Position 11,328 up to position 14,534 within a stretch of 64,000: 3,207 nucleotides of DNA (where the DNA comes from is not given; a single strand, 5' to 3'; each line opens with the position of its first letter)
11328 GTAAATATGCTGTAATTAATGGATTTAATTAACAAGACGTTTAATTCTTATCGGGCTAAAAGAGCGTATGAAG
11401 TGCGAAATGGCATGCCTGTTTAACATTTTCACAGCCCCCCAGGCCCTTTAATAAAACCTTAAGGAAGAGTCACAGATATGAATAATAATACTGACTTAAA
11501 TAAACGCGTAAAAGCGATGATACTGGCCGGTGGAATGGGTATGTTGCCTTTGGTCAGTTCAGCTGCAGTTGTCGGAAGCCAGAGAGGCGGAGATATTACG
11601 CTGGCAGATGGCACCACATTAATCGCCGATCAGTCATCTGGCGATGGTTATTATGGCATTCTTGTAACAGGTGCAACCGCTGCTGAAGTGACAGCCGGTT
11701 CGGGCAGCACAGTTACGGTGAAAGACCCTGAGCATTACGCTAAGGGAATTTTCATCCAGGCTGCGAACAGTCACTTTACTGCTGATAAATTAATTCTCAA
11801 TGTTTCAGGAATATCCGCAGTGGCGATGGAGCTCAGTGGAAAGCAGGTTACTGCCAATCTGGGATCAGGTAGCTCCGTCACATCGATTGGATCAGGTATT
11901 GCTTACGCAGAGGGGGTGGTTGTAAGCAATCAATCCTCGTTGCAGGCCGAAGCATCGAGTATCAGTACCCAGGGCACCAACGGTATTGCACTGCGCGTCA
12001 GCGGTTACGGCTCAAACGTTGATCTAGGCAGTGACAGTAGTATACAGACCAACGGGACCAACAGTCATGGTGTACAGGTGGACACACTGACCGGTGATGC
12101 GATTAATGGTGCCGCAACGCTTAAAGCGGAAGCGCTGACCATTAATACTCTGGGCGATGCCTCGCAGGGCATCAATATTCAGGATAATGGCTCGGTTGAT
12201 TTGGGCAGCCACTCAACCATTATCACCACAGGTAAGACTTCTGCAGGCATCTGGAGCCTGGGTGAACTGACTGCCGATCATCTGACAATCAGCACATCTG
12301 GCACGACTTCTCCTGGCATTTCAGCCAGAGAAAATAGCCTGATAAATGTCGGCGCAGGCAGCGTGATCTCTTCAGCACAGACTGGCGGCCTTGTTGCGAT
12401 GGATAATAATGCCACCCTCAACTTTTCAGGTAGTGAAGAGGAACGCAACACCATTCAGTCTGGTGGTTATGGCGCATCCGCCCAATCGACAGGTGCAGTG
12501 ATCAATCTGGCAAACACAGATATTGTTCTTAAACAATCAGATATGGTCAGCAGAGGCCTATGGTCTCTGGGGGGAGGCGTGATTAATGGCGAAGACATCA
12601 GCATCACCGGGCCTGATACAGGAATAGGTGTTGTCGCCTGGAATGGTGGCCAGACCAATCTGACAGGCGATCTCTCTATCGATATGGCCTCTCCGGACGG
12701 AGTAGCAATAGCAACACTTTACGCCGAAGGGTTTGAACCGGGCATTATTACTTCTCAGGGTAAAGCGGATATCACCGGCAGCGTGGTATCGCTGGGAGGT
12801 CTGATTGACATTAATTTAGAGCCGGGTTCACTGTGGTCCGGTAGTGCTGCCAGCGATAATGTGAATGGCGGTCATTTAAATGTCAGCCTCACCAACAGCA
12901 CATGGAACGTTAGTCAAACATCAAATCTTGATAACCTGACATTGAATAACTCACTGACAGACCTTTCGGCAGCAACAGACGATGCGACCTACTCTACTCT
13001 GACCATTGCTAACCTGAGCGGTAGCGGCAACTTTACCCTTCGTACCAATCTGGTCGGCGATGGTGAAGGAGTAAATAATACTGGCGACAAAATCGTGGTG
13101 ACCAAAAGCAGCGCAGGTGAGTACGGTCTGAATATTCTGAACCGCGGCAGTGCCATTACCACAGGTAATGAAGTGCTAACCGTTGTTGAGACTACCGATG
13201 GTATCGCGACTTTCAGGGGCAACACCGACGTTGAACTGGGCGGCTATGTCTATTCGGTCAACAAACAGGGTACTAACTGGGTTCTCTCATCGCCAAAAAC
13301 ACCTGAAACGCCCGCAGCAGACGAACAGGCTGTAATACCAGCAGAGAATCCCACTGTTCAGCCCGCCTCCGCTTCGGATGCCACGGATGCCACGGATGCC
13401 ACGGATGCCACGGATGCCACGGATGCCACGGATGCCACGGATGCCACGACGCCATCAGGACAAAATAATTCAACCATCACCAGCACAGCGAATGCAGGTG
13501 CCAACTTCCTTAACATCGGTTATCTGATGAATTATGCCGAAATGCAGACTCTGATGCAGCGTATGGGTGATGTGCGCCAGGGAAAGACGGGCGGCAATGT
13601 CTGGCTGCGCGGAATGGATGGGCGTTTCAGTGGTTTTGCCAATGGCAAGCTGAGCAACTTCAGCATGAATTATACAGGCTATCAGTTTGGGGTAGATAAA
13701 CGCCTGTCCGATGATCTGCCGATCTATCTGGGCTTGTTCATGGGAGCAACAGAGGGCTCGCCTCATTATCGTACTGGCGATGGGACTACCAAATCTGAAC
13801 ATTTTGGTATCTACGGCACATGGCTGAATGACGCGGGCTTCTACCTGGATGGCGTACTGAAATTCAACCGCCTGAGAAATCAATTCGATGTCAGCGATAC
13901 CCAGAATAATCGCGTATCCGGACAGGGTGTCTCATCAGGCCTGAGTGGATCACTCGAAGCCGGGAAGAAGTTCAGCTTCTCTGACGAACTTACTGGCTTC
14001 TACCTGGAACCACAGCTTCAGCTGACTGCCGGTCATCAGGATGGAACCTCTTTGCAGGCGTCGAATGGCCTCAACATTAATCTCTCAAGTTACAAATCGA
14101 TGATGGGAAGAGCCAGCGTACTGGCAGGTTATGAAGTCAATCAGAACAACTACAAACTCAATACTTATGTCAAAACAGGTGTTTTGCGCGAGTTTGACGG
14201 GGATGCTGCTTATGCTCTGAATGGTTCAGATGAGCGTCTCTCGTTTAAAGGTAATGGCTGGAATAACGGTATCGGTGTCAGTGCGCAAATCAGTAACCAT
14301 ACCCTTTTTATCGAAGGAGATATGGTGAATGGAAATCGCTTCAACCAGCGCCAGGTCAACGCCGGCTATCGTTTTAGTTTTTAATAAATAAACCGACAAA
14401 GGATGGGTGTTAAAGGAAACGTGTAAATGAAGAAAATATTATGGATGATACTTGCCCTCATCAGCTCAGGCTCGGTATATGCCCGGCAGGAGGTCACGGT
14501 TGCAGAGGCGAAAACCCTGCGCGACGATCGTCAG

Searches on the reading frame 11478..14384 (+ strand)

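Call 3: search_protein_families(library=pfam, proteins=[window:11478-14384:+], max_evalue=0.01)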
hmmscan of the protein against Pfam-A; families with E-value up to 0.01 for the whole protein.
window:11478-14384:+ (968 aa): 2 families
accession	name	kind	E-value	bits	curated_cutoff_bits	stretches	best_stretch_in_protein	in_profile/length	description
PF03797.25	Autotransporter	-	3.8e-34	119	26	1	708-945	1-252/255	Autotransporter beta-domain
PF03212.20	Pertactin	-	1.4e-21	77.1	22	1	485-604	2-120/121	Pertactin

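Call 4: search_protein_families(library=ncbifam, proteins=[window:11478-14384:+], max_evalue=0.01)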
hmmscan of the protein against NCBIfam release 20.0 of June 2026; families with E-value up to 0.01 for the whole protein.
window:11478-14384:+ (968 aa): 3 families
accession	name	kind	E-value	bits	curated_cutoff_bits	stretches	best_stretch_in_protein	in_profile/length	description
TIGR01414.1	autotrans_barl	domain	6.7e-82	275.8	16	1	503-968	3-432/432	autotransporter outer membrane beta-barrel domain-containing protein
NF040482.1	auto_BafA_Cterm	equivalog_domain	1.6e-29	102.8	700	1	479-968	161-643/643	BafA family autotransporter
NF011841.0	PRK15313.1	equivalog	2.4e-05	22.3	1297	0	213-637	197-588/955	intestinal colonization autotransporter adhesin MisL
